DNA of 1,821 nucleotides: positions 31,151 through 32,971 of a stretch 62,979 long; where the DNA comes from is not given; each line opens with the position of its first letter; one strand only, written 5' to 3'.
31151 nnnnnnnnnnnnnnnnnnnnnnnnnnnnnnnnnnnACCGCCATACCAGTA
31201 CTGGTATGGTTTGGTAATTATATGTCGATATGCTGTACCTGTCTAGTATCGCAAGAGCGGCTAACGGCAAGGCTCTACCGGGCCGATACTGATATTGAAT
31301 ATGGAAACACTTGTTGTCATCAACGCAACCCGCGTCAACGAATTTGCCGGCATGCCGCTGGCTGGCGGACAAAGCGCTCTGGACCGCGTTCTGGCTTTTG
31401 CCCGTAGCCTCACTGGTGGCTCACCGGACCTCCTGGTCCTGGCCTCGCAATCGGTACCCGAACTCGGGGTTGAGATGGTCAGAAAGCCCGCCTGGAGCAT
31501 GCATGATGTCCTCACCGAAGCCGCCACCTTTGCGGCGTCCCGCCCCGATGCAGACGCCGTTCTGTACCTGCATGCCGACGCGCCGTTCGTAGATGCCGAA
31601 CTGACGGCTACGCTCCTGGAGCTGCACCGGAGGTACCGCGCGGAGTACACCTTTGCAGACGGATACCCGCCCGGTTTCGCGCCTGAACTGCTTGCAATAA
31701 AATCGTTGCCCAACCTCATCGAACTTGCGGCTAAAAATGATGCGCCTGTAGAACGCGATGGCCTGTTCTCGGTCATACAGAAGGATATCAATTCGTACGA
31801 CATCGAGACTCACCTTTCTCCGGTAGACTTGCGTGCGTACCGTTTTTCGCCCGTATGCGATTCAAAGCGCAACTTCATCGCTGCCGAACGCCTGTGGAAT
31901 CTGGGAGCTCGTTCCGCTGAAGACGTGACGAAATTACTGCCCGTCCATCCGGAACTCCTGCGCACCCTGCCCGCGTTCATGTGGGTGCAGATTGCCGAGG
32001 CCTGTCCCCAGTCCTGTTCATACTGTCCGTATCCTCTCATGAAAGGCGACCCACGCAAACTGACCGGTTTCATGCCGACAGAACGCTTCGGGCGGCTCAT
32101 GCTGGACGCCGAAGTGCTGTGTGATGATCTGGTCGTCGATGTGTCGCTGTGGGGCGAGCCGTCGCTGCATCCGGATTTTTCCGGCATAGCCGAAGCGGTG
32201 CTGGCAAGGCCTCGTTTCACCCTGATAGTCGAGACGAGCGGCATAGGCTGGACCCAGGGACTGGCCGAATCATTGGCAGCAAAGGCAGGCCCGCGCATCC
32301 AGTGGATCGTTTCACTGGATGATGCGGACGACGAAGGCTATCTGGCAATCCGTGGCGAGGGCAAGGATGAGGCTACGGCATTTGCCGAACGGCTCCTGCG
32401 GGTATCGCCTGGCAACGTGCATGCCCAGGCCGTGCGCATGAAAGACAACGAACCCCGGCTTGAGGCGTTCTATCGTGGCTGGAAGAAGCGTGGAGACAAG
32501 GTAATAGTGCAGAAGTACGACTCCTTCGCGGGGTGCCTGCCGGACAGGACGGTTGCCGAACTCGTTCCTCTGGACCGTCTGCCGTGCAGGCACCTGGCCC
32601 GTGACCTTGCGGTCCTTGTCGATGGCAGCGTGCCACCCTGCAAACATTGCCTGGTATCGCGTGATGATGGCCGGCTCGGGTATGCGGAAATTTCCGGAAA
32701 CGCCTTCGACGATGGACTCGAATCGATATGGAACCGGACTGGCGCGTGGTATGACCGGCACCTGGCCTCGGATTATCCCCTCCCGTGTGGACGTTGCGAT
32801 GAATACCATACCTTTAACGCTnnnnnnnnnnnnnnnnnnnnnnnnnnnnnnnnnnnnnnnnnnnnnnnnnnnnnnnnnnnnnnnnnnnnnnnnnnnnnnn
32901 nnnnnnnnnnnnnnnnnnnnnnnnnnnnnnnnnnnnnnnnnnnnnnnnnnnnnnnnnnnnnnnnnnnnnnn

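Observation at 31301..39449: Seven tightly overlapping genes link a radical-SAM/sugar-nucleotide toolkit to a cell-wall amidase, upstream of flaA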

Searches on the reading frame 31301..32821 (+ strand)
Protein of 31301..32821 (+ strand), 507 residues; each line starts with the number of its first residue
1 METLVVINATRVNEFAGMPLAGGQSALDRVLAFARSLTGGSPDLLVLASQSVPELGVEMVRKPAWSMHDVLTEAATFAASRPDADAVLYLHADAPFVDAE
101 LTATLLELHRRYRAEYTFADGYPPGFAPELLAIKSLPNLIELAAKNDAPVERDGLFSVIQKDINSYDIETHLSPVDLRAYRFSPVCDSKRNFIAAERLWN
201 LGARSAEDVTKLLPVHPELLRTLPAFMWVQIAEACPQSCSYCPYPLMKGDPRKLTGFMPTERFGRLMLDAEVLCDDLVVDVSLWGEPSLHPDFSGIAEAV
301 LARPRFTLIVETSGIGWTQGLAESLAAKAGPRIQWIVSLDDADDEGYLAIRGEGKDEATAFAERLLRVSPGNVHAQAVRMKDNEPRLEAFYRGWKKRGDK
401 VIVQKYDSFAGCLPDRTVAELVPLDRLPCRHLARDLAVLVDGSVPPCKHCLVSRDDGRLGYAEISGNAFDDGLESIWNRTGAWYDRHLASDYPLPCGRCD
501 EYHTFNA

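Call 4: search_protein_families(library=pfam, proteins=[window:31301-32821:+], max_evalue=0.01)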
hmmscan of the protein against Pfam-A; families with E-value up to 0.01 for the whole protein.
window:31301-32821:+ (507 aa): 3 families
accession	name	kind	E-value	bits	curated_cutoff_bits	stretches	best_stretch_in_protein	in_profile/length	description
PF04055.27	Radical_SAM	-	1.1e-07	32.6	29.5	1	230-363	2-134/166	Radical SAM superfamily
PF12804.13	NTP_transf_3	-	1.1e-05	26.1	27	1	19-117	20-119/160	MobA-like NTP transferase domain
PF13186.11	SPASM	-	3.3e-05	24.5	21.5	1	429-500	1-67/67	Iron-sulfur cluster-binding domain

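Call 5: search_protein_families(library=ncbifam, proteins=[window:31301-32821:+], max_evalue=0.01)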
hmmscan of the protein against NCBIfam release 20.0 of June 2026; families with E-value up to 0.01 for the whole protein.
window:31301-32821:+ (507 aa): 4 families
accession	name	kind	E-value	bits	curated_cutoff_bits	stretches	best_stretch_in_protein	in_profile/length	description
TIGR04321.1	spiroSPASM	subfamily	9.5e-147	489.7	250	1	4-507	2-510/510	spiro-SPASM protein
TIGR04317.1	W_rSAM_matur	equivalog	2.1e-07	30.4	380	1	227-356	6-127/349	tungsten cofactor oxidoreductase radical SAM maturase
TIGR02109.1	PQQ_syn_pqqE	equivalog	0.00014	20.9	381.35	1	223-354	5-128/358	pyrroloquinoline quinone biosynthesis protein PqqE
TIGR04251.1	SCM_rSAM_ScmF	equivalog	0.0029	17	400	0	229-351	8-125/353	SynChlorMet cassette radical SAM/SPASM protein ScmF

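Call 6: find_homologous_proteins(query=window:31301-32821:+, max_evalue=0.00001)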
Query window:31301-32821:+ (507 aa): 1246 proteins with E <= 0.00001 among 8000 candidates; the best 120 are listed.
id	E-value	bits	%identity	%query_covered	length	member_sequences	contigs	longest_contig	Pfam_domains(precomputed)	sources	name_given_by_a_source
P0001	0.0e+0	1129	96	100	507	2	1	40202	PF04055.28,PF12804.14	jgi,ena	-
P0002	0.0e+0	1041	87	100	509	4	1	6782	PF04055.28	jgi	jgi:spiro-SPASM protein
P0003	0.0e+0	1031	86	100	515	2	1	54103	PF04055.28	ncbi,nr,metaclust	ncbi:MAG: hypothetical protein A2Y38_17685 [Spirochaetes bacterium GWB1_59_5]|nr:MAG: hypothetical p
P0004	7.9e-283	957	80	100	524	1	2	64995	PF04055.28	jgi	-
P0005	6.7e-277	937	79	100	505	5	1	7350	PF04055.28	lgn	-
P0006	6.2e-275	931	78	100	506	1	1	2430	PF13186.12,PF04055.28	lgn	-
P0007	2.8e-274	929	78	100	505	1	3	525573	PF04055.28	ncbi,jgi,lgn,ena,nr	ncbi:MAG: spiro-SPASM protein [Spirochaetae bacterium HGW-Spirochaetae-3]|jgi:spiro-SPASM protein|nr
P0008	4.8e-271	918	78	98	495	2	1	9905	PF04055.28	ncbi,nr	ncbi:MAG: spiro-SPASM protein, partial [Spirochaetes bacterium]|nr:spiro-SPASM protein [Spirochaetot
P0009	3.4e-254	862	73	100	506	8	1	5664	PF04055.28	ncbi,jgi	-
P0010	8.5e-254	861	73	100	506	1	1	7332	PF04055.28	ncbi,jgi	-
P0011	2.4e-252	856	74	100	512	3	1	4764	PF04055.28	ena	-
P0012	1.1e-251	854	71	100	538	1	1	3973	PF13186.12,PF04055.28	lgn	-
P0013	1.2e-251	854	72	100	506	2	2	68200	PF04055.28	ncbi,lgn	-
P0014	2.0e-247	840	72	100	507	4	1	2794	-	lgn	-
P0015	1.2e-246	838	71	100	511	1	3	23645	PF04055.28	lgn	-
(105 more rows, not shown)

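Call 10: find_related_loci(query=A1, collection=genome_contigs, flank=10000)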
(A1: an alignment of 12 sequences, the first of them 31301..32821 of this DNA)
Query A1 (507 aa) in genome_contigs; peptide patterns used: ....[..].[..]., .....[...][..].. (x = any residue, [..] = any of these).
599 stretches matched a pattern (row limit reached: there are more); 584 encode a relative of the query (tblastn E <= 1e-3); the best 80 are kept; 80 distinct loci.
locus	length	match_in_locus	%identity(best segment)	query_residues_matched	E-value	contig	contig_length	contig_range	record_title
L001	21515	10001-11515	78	1-507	0e+0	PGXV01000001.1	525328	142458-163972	MAG: Spirochaetae bacterium HGW-Spirochaetae-3 08E140C01_z5_2013_Ig3399_v2_scaffold_25, whole genome shotgun sequence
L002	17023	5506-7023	76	1-507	0e+0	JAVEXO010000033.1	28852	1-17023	MAG: Spirochaetia bacterium isolate BF4_174 NODE_4718_length_28852_cov_6.869974_Biofilm4, whole genome shotgun sequence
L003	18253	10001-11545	86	1-507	0e+0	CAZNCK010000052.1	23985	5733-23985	MAG TPA_asm: uncultured Treponemataceae bacterium isolate SRP050083_co2_42 genome assembly, contig: NODE_1345_length_239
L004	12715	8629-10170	74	1-507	0e+0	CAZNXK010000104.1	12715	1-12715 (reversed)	MAG TPA_asm: uncultured Treponemataceae bacterium isolate SRP062349_co6_229 genome assembly, contig: NODE_3674_length_12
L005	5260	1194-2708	72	1-507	0e+0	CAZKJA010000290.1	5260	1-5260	MAG TPA_asm: uncultured Treponemataceae bacterium isolate SRP062349_co3_32 genome assembly, contig: NODE_8753_length_526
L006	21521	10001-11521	78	1-507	0e+0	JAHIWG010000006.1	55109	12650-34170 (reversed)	MAG: Spirochaetes bacterium isolate MM_PW_MetaG.mb.34 MM_PW_MetaG.mb.34_k141_22290, whole genome shotgun sequence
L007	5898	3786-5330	69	1-507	0e+0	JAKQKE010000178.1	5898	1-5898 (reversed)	MAG: Spirochaetota bacterium isolate USDV_maxbin.089 k141_1287114, whole genome shotgun sequence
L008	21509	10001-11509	68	1-507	0e+0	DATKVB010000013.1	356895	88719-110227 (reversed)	MAG TPA_asm: bacterium isolate SMAG_U14122 k141_1517707, whole genome shotgun sequence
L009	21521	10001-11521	65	1-507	0e+0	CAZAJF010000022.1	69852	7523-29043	MAG TPA_asm: uncultured Treponemataceae bacterium isolate SRP302447_co1_774 genome assembly, contig: NODE_1244_length_69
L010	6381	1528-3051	66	1-507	0e+0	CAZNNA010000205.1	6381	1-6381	MAG TPA_asm: uncultured Treponemataceae bacterium isolate SRP278314_co2_181 genome assembly, contig: NODE_17598_length_6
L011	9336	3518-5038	66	1-507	0e+0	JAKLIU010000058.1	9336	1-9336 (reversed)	MAG: Spirochaetes bacterium isolate RA.bin94 RA.bin94_58, whole genome shotgun sequence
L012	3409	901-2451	62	1-507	0e+0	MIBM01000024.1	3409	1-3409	MAG: Spirochaetes bacterium RIFOXYC1_FULL_54_7 rifoxyc1_full_scaffold_12111, whole genome shotgun sequence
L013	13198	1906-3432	62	1-507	0e+0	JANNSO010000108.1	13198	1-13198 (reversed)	MAG: Spirochaetota bacterium isolate SOY_31_metabat_206 SOY_31_k141_1197571, whole genome shotgun sequence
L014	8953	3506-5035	62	1-507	0e+0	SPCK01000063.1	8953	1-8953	MAG: Spirochaetales bacterium isolate das_tool.maxbin2.98 k141_236386, whole genome shotgun sequence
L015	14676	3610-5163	60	1-507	0e+0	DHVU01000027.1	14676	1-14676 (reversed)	MAG TPA_asm: Spirochaetaceae bacterium UBA5200 UBA5200_contig_11252, whole genome shotgun sequence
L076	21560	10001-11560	43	1-506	8e-124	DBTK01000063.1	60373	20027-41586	MAG TPA_asm: Spirochaetaceae bacterium UBA1318 UBA1318_contig_8067, whole genome shotgun sequence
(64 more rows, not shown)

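Call 43: search_protein_representatives(alignment_id=A1)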
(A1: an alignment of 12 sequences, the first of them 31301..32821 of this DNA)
Query: 12 sequences, 503 profile positions. Proteins with E-value up to 0.001 (for the whole library): 8868; up to 1e-10: 1954; up to 1e-30: 481. The best 150 are listed.
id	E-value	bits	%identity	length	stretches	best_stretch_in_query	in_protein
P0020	1.4e-218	742.9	-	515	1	1-503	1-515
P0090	1.3e-211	720.0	-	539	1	1-503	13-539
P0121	7.9e-194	661.3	-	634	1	1-503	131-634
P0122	2.9e-191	652.8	-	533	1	1-503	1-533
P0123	3.9e-189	645.8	-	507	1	1-503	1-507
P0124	7.9e-189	644.8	-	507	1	1-503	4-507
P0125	9.4e-187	638.0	-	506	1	1-503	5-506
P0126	1.9e-184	630.4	-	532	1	1-503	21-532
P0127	2.6e-182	623.3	-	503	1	2-503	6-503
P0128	2.7e-176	603.5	-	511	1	1-503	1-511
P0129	3.5e-175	599.8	-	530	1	1-503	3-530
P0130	2.2e-170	584.0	-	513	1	1-503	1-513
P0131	3.8e-167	573.3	-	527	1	1-503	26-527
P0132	8.2e-166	568.9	-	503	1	1-503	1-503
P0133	2.5e-165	567.3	-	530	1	1-503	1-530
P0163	1.6e-150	518.4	-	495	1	11-503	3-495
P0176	2.2e-142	491.6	-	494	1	4-503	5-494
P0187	9.3e-139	479.6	-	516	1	3-503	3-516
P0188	2.0e-138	478.5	-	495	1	1-503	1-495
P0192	5.6e-135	467.2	-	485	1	1-503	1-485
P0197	1.0e-131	456.4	-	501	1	1-503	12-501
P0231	8.0e-122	423.8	-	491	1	62-502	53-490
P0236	1.4e-120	419.7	-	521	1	34-503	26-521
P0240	4.0e-119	414.9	-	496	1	1-503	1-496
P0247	7.8e-118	410.6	-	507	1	55-503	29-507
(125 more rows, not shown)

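Call 49: find_homologous_proteins(query=A3, max_evalue=1e-10)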
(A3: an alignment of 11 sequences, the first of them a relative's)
Query A3 (11 sequences) (505 aa, profile of the alignment): 356 proteins with E <= 1e-10 among 8000 candidates; the best 120 are listed.
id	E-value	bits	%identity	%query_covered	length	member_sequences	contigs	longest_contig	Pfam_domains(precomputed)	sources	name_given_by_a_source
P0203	2.9e-205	701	37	100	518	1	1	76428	PF13186.12,PF04055.28,PF12804.14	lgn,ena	-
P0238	6.1e-201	687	34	100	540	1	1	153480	PF13186.12,PF04055.28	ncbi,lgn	ncbi:MAG: spiro-SPASM protein [Treponemataceae bacterium]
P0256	1.9e-200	685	36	100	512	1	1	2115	PF13186.12,PF04055.28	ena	-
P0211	1.2e-198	679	44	100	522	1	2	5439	-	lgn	-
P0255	9.1e-190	650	100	100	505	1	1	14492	PF13186.12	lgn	-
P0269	3.4e-181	621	36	100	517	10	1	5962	PF13186.12,PF04055.28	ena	-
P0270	4.4e-181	621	35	100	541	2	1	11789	PF13186.12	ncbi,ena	-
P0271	1.2e-180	620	33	100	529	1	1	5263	PF13186.12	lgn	-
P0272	4.1e-180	618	35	100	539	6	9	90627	PF13186.12,PF04055.28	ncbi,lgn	-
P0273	5.0e-179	614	43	100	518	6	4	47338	-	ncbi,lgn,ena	-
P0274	7.7e-179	614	35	100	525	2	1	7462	PF13186.12,PF04055.28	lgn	-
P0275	1.2e-178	613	42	100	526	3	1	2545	-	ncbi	-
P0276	6.1e-178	611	33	100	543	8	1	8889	PF13186.12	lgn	-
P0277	4.8e-177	608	35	100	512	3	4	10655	PF13186.12,PF04055.28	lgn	-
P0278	7.6e-177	607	41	100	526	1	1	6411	-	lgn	-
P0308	2.1e-171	589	41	100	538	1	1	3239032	PF04055.28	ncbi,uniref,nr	ncbi:spiro-SPASM protein [Brucepastera parasyntrophica]|uniref:spiro-SPASM protein n=1 Tax=Brucepast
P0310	3.2e-171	588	64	100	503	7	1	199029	-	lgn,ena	-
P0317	1.8e-170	586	34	100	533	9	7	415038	-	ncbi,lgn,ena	-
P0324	1.3e-169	583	35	100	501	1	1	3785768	PF13186.12,PF04055.28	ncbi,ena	-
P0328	2.9e-168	579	40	100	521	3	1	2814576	PF13186.12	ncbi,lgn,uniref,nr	ncbi:spiro-SPASM protein [Treponema sp. OMZ 788]|uniref:spiro-SPASM protein n=1 Tax=Treponema sp. OM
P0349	3.0e-164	565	38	100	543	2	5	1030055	PF04055.28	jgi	jgi:spiro-SPASM protein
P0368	1.7e-161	556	39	100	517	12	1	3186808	PF13186.12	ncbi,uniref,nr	ncbi:spiro-SPASM protein [Treponema phagedenis]|uniref:spiro-SPASM protein n=1 Tax=Treponema phagede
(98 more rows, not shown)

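Call 50: find_encoding_contigs(protein=P0328, flank=10000, max_places=1)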
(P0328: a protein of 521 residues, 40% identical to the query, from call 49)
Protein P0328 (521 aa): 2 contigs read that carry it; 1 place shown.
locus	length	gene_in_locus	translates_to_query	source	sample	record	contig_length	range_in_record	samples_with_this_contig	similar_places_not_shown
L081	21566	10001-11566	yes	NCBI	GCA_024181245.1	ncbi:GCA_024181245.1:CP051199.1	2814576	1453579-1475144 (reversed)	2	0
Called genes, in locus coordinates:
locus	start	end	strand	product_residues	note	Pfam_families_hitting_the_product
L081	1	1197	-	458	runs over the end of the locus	-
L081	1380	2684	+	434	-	PF00860:Xan_ur_permease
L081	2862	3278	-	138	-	PF00383:dCMP_cyt_deam_1, PF08211:dCMP_cyt_deam_2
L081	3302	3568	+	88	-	-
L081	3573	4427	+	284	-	-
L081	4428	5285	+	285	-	PF01551:Peptidase_M23 (faint), PF27332:TP_0781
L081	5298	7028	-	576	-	PF18262:PhetRS_B1 (weak), PF03484:B5, PF17759:tRNA_synthFbeta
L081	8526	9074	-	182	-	PF00254:FKBP_C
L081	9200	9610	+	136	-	PF27362:TP_0070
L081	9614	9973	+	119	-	-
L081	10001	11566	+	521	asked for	PF13186:SPASM (faint)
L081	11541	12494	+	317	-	-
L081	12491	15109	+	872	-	PF02348:CTP_transf_3, PF13489:Methyltransf_23, PF13847:Methyltransf_31 (faint), PF08241:Methyltransf_11, PF08242:Methyltransf_12, PF13649:Methyltransf_25 (faint)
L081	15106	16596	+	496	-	PF00370:FGGY_N, PF02782:FGGY_C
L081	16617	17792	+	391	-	PF00465:Fe-ADH, PF13685:Fe-ADH_2, PF25137:ADH_Fe_C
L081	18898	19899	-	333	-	PF10672:Methyltrans_SAM, PF05175:MTS (faint), PF03602:Cons_hypoth95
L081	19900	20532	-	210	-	PF06971:Put_DNA-bind_N, PF02629:CoA_binding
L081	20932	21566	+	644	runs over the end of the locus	PF13292:DXP_synthase_N, PF00456:Transketolase_N (faint), PF02779:Transket_pyr, PF02780:Transketolase_C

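Call 51: find_encoding_contigs(protein=P0368, flank=10000, max_places=1)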
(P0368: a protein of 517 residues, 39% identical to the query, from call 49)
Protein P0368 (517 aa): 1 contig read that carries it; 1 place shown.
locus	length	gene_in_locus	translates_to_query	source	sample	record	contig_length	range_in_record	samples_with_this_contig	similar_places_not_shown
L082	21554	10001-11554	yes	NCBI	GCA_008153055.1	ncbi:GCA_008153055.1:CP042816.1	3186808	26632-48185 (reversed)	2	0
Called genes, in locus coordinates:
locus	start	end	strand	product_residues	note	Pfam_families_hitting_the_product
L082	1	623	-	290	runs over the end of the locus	PF00702:Hydrolase, PF13419:HAD_2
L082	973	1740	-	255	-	PF08220:HTH_DeoR, PF08279:HTH_11, PF00455:DeoRC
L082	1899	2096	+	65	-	-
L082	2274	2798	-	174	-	PF13302:Acetyltransf_3 (weak), PF00583:Acetyltransf_1, PF13673:Acetyltransf_10 (weak), PF13508:Acetyltransf_7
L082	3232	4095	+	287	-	PF01887:SAM_HAT_N, PF20257:SAM_HAT_C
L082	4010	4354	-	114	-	-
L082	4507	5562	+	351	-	PF01263:Aldose_epim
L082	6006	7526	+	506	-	PF00749:tRNA-synt_1c, PF19269:Anticodon_2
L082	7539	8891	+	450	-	PF00587:tRNA-synt_2b, PF03129:HGTP_anticodon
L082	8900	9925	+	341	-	PF01066:CDP-OH_P_transf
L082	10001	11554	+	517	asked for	PF13186:SPASM (weak)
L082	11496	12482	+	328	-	-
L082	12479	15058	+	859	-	PF02348:CTP_transf_3, PF13489:Methyltransf_23, PF13649:Methyltransf_25 (weak), PF13847:Methyltransf_31 (weak), PF08241:Methyltransf_11, PF08242:Methyltransf_12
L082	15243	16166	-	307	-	PF14238:DUF4340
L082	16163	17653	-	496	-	PF23357:DUF7088, PF09822:ABC_transp_aux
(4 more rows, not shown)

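Call 57: search_solved_structures(query=A1, max_evalue=0.01)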
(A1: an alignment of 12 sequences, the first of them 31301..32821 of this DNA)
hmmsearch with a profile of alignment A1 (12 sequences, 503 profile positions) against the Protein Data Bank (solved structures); distinct sequences matched with E-value up to 0.01: 5.
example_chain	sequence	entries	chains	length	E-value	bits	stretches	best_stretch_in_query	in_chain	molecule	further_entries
4m7t_A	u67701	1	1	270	4.4e-05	25.4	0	226-314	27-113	BtrN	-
4m7s_A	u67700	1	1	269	5.2e-05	25.2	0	226-314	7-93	BtrN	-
6oew_A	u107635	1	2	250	0.00023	23.1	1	40-181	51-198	Cytidylyltransferase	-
6efn_A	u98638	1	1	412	0.00091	21.1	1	223-369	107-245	Sporulation killing factor maturation protein SkfB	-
6c8v_A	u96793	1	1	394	0.0017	20.2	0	228-353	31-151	Coenzyme PQQ synthesis protein E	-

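Call 58: find_encoding_contigs(protein=P0310, flank=10000, max_places=1)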
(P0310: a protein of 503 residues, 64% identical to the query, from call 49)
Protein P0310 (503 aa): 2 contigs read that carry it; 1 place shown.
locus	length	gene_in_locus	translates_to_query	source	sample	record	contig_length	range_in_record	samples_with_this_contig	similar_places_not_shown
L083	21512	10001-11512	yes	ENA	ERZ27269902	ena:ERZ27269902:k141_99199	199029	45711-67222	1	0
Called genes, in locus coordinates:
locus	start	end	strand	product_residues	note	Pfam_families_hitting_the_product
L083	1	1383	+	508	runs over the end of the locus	-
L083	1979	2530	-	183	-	PF00583:Acetyltransf_1, PF13673:Acetyltransf_10, PF13508:Acetyltransf_7, PF08445:FR47 (weak)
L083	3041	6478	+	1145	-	PF02811:PHP, PF07733:DNA_pol3_alpha, PF17657:DNA_pol3_finger, PF14579:HHH_6, PF01336:tRNA_anti-codon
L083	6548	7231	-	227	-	-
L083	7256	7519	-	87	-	-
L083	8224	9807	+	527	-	PF00149:Metallophos, PF02872:5_nucleotid_C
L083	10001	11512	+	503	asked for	-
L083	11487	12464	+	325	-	-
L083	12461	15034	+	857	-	PF02348:CTP_transf_3, PF13489:Methyltransf_23, PF13847:Methyltransf_31 (weak), PF08241:Methyltransf_11, PF08242:Methyltransf_12, PF13649:Methyltransf_25 (weak)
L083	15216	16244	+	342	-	PF02618:YceG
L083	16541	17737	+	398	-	PF00926:DHBP_synthase, PF00925:GTP_cyclohydro2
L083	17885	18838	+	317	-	PF00580:UvrD-helicase (faint), PF02562:PhoH, PF13245:AAA_19 (weak), PF13604:AAA_30 (weak)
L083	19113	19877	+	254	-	PF06300:Tsp45I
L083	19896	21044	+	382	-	PF03602:Cons_hypoth95 (faint), PF01555:N6_N4_Mtase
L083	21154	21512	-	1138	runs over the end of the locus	PF00580:UvrD-helicase, PF13245:AAA_19, PF13538:UvrD_C_2 (faint), PF13361:UvrD_C, PF12705:PDDEXK_1 (weak)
